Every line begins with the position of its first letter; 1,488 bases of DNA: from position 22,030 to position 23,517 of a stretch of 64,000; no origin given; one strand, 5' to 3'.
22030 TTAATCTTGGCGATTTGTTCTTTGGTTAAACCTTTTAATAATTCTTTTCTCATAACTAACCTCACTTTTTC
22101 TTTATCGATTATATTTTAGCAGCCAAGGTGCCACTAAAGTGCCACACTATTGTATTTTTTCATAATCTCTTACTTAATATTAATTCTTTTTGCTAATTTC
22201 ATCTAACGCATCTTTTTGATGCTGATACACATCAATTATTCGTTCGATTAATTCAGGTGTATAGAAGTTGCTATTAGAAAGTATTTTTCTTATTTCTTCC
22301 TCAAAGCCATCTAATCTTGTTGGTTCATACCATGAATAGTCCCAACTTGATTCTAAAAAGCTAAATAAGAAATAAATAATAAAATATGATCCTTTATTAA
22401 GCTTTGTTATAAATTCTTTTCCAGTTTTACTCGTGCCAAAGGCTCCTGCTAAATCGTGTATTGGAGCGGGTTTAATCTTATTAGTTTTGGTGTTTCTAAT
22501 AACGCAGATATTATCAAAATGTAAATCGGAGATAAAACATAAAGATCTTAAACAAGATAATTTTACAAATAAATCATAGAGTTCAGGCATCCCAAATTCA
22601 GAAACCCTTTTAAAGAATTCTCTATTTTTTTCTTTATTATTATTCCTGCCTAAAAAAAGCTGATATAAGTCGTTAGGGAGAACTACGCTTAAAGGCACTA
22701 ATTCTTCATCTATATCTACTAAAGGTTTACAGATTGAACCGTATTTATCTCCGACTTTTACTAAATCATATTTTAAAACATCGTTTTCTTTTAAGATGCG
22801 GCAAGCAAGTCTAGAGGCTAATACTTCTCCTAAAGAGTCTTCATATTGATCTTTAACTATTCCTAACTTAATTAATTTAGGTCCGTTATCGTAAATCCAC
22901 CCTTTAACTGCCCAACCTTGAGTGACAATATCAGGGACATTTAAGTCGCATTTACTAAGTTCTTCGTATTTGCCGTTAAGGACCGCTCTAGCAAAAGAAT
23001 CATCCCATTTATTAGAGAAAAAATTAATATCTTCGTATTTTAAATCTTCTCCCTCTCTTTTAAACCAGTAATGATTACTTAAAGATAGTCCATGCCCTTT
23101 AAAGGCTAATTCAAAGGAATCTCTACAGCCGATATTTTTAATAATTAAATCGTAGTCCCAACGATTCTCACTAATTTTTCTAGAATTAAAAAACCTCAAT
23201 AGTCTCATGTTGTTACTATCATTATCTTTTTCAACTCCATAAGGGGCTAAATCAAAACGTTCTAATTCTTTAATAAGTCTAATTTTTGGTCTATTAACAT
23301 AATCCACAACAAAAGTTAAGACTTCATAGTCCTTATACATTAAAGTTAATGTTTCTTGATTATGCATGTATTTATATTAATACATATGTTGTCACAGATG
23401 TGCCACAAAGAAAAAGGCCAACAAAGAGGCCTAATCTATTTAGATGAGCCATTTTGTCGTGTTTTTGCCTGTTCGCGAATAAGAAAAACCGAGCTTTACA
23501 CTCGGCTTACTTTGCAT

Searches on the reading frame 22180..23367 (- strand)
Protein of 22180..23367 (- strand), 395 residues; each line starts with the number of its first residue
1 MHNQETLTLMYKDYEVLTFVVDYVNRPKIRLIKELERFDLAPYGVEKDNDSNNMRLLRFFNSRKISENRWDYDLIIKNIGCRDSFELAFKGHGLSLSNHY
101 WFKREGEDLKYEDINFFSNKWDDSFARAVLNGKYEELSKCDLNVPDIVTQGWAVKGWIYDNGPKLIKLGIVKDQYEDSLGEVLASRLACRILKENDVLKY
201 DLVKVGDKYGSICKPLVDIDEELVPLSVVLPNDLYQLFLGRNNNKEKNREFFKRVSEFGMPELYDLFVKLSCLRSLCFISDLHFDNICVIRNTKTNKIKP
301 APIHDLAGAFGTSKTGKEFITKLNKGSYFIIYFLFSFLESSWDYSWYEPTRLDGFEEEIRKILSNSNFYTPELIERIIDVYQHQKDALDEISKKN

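Call 7: search_protein_families(library=pfam, max_evalue=0.001, proteins=[window:22180-23367:-])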
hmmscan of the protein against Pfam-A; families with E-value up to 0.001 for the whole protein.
window:22180-23367:- (395 aa): 0 families

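Call 21: search_protein_families(library=ncbifam, max_evalue=0.001, proteins=[window:22180-23367:-])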
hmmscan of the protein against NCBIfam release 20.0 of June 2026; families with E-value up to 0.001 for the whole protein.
window:22180-23367:- (395 aa): 0 families

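Call 26: find_encoding_contigs(protein=window:22180-23367:-, flank=10000, max_places=10)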
Protein window:22180-23367:- (395 aa): 16 contigs read that carry it; 8 places shown.
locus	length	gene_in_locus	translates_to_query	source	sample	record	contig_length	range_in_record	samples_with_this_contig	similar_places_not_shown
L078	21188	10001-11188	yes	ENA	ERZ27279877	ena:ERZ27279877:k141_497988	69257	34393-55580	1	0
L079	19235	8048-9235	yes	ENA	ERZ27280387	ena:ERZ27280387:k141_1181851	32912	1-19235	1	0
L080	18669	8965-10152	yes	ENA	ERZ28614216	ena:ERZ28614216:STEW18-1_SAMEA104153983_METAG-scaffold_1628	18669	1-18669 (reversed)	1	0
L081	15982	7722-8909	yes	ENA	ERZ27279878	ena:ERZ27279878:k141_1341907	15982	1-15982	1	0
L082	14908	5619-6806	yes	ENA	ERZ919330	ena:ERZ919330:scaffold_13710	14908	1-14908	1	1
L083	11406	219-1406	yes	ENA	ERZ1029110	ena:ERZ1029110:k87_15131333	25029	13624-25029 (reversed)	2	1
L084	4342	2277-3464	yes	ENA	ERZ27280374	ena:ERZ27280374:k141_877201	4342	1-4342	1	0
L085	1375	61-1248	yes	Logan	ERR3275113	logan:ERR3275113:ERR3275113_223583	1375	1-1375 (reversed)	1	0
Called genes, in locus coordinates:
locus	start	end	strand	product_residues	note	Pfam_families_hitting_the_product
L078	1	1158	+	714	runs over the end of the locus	PF01381:HTH_3, PF13443:HTH_26 (faint), PF13560:HTH_31 (faint), PF01381:HTH_3, PF12844:HTH_19 (weak)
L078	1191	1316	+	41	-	-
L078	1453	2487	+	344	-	PF13310:Virulence_RhuM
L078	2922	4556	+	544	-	-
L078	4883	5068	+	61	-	-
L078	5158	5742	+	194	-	-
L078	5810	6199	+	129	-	PF07862:Nif11 (faint)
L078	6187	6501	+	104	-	-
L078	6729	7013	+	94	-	PF07862:Nif11 (faint), PF08271:Zn_Ribbon_TF (weak)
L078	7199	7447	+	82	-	PF02604:PhdYeFM_antitox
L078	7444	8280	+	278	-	PF05016:ParE_toxin, PF13302:Acetyltransf_3, PF00583:Acetyltransf_1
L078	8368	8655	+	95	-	-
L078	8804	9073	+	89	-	-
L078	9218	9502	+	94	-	-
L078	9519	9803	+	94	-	-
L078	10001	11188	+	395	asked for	-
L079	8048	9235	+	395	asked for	-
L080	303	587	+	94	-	PF07862:Nif11 (faint), PF08271:Zn_Ribbon_TF (weak)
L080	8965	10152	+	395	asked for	-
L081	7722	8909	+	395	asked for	-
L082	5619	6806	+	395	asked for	-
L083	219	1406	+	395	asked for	-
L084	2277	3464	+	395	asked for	-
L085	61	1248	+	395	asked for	-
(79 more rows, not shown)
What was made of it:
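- The arrangement is the same in all 8 displayed contigs of the species (call 26). The decayed copies are intact in sister strains (call 26).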

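Call 43: search_solved_structures(query=A3, max_evalue=1)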
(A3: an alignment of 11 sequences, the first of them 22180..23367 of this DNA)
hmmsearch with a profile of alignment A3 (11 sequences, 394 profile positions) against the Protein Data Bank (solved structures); distinct sequences matched with E-value up to 1: 2.
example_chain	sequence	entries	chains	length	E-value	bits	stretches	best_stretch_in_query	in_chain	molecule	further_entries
6cj0_A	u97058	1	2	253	0.94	11.7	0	121-193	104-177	Trehalose phosphatase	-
6d3v_A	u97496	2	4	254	0.95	11.7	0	121-193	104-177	Trehalose phosphatase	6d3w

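Call 44: search_protein_families(library=pfam, max_evalue=1, alignment_id=A3)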
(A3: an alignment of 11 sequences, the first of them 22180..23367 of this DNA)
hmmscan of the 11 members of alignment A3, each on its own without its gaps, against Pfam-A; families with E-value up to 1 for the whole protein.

A. member 1, window:22180-23367:- (395 aa): 1 family
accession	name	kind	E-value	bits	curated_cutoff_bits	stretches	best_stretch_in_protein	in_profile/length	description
PF07492.16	Trehalase_Ca-bi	-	0.1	12.9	25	1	158-169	18-29/30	Neutral trehalase Ca2+ binding domain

B. families by the number of members that match (of 11 scanned): 7 families
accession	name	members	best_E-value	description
PF07804.18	HipA_C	7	0.0003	HipA-like C-terminal domain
PF07492.16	Trehalase_Ca-bi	3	0.1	Neutral trehalase Ca2+ binding domain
PF04301.19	BioG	1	0.019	Pimeloyl-ACP methyl esterase BioG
PF21709.3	ABC_C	1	0.075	Emaravirus ABC_C protein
PF25791.1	BREX_BrxC_wHTH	1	0.084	BREX ATP-binding protein BrxC winged helix-turn-helix domain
PF09510.15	Rtt102p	1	0.098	Rtt102p-like transcription regulator protein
PF09587.15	PGA_cap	1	0.18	Bacterial capsule synthesis protein PGA_cap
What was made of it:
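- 22180..23367 (-): HipA-fold kinase (395 aa), the conserved upstream neighbour of the short-core precursor, preceded by the same promoter motif. HipA_C in 7 of 11 members (call 44).
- On HipA-family kinase (window 22180-23367): HipA_C is weak, matching 7 of 11 members at best E 3e-4, below the cut-off (call 44).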

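Call 55: find_homologous_proteins(query=window:22180-23367:-, max_evalue=0.001)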
Query window:22180-23367:- (395 aa): 219 proteins with E <= 0.001 among 5463 candidates; the best 120 are listed.
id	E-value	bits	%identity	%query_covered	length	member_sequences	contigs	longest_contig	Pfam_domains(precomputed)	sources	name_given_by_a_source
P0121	1.5e-243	826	90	100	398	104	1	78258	-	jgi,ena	-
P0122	1.2e-239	813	93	100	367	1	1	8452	-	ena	-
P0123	3.7e-233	792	86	100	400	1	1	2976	-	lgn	-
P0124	3.9e-233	792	86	100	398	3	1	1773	-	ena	-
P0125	8.2e-174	596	64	100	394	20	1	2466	-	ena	-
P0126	2.8e-172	591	64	99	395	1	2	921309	-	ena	-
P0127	2.7e-170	585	62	99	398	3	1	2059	-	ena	-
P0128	1.0e-169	583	64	100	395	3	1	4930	-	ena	-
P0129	1.5e-168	579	63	100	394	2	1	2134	-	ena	-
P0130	2.5e-168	578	63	100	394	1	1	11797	-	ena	-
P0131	9.9e-168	576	61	99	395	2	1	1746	-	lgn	-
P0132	1.3e-166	573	63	100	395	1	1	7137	-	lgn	-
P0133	3.6e-165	568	63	98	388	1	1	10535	-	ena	-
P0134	5.7e-163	561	63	100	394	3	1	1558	-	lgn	-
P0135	6.4e-163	561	61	99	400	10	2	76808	-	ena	-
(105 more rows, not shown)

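Call 57: find_encoding_contigs(protein=P0126, flank=10000, max_places=2)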
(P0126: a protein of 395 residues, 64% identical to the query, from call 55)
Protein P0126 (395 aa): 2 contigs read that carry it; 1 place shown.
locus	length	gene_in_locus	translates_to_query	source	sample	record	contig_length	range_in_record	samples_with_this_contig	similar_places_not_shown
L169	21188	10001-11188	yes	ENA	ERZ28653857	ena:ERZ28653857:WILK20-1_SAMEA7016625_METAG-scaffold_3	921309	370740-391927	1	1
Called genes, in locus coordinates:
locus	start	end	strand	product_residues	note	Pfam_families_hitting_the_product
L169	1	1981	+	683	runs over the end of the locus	PF00724:Oxidored_FMN, PF13434:Lys_Orn_oxgnase (faint), PF01266:DAO (faint), PF07992:Pyr_redox_2, PF13450:NAD_binding_8 (faint), PF13738:Pyr_redox_3, PF00070:Pyr_redox (weak)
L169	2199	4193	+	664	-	PF01764:Lipase_3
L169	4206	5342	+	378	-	-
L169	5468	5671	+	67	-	PF04014:MazE_antitoxin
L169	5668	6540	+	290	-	PF00005:ABC_tran, PF13304:AAA_21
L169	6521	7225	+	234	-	PF13346:ABC2_membrane_5 (weak)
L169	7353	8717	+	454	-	-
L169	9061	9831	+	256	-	-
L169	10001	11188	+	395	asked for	-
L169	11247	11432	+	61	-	-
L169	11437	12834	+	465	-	PF04055:Radical_SAM, PF13353:Fer4_12 (weak), PF13186:SPASM (weak)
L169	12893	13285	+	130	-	-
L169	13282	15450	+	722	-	PF03412:Peptidase_C39, PF13529:Peptidase_C39_2 (weak), PF00664:ABC_membrane, PF00005:ABC_tran, PF02463:SMC_N (faint)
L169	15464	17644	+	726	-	PF00664:ABC_membrane, PF02463:SMC_N (faint), PF00005:ABC_tran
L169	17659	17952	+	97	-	PF01740:STAS, PF13466:STAS_2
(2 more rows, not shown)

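Call 64: predict_structure(alignment_id=A5)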
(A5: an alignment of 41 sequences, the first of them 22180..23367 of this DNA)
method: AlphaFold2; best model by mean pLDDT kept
length: 395 residues; sequences in the alignment: 41
mean_pLDDT: 91.3   pTM: 0.90
mean pLDDT of the five models: 91.3, 89.9, 89.9, 89.8, 89.4
residues with pLDDT >= 90: 289; 70-90: 96; 50-70: 10; < 50: 0
segments of 3 or more residues with pLDDT < 50: none
pLDDT, mean of each block of 10 residues (from residue 1): 88 95 89 95 93 93 90 95 91 84 88 69 85 93 79 90 91 93 98 95 94 91 94 94 88 94 95 94 93 93 95 91 88 88 94 98 96 96 95 81
secondary structure, 60 per line:
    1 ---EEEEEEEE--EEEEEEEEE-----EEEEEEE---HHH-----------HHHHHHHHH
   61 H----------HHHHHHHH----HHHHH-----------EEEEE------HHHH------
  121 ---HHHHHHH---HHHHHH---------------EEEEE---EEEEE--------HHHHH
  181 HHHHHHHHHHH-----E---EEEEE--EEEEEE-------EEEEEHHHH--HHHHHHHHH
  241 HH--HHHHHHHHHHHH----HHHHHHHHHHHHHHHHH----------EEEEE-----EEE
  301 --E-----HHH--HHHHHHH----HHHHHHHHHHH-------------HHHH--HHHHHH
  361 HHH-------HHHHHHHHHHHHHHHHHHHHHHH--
elements in order: E4-11 E14-22 E28-34 H52-61 H72-79 H84-88 E100-104 H111-114 H124-130 H134-139 E155-159 E163-167 H176-191 E201-205 E208-213 E221-225 H226-229 H232-242 H245-256 H261-277 E288-292 E298-300 H314-320 H325-335 H349-352 H355-363 H371-393
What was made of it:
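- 22180..23367 (-): AF2 pLDDT 91 (call 64).
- On HipA-family kinase (window 22180-23367): AF2 gives pLDDT 91 and pTM 0.90 (call 64).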

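Call 66: fold_search(model_id=the predicted structure, library=pdb)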
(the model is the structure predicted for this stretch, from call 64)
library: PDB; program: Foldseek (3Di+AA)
matches with E <= 10: 1280; with E <= 0.001: 27
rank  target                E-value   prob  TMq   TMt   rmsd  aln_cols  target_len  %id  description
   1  4pu5                  1.6e-09  1.00  0.55  0.50   8.3       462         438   12  Shewanella oneidensis Toxin Antitoxin System Toxin Protein HipA Bound with AMPPNP and Mg (released 2014-08-06)
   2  3tpt_A                3.6e-08  1.00  0.49  0.47  12.5       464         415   12  Structure of HipA(D309Q) bound to ADP (released 2012-10-03)
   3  4pu4_B                1.0e-07  1.00  0.54  0.51   9.0       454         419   13  Shewanella oneidensis MR-1 Toxin Antitoxin System HipA, HipB and its operator DNA complex (space group P21) (released 2014-08-06)
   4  4pu4_A                2.0e-07  1.00  0.51  0.48   9.7       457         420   13  Shewanella oneidensis MR-1 Toxin Antitoxin System HipA, HipB and its operator DNA complex (space group P21) (released 2014-08-06)
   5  3dnu                  2.1e-07  1.00  0.50  0.49  12.3       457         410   12  structure of MDT protein (released 2009-01-27)
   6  3hzi_A                2.7e-07  1.00  0.55  0.52   8.2       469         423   13  Structure of mdt protein (released 2009-07-28)
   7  3dnt_B                3.2e-07  1.00  0.55  0.52  11.6       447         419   12  structures of MDT proteins (released 2009-01-27)
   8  2wiu_A                4.1e-07  1.00  0.56  0.52   7.9       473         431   12  Mercury-modified bacterial persistence regulator hipBA (released 2009-07-28)
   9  3dnt_A                4.1e-07  1.00  0.56  0.53   8.5       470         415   11  structures of MDT proteins (released 2009-01-27)
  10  3tpt_B                6.3e-07  1.00  0.53  0.50  12.1       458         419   12  Structure of HipA(D309Q) bound to ADP (released 2012-10-03)
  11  4pu3_A                9.7e-07  1.00  0.49  0.46  10.8       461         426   12  Shewanella oneidensis MR-1 Toxin Antitoxin System HipA, HipB and its operator DNA complex (space group P212121) (released 2014-08-06)
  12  3dnv_A                2.8e-06  1.00  0.50  0.48  11.9       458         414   13  MDT Protein (released 2009-01-27)
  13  3akj_A                5.0e-06  1.00  0.40  0.55   8.4       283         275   13  Crystal structure of A Helicobacter pylori proinflammatory kinase CtkA (released 2010-12-01)
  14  3akk_D                5.3e-06  1.00  0.42  0.55   8.2       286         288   15  Crystal structure of A Helicobacter pylori proinflammatory kinase CtkA (released 2010-12-01)
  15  3akk_A                5.3e-06  1.00  0.41  0.53   8.4       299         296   13  Crystal structure of A Helicobacter pylori proinflammatory kinase CtkA (released 2010-12-01)
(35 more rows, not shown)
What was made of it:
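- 22180..23367 (-): Foldseek HipA E 1.6e-9 (call 66).
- On HipA-family kinase (window 22180-23367): The top 24 Foldseek hits are HipA, CtkA or HipT, best E 1.6e-9 (call 66).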
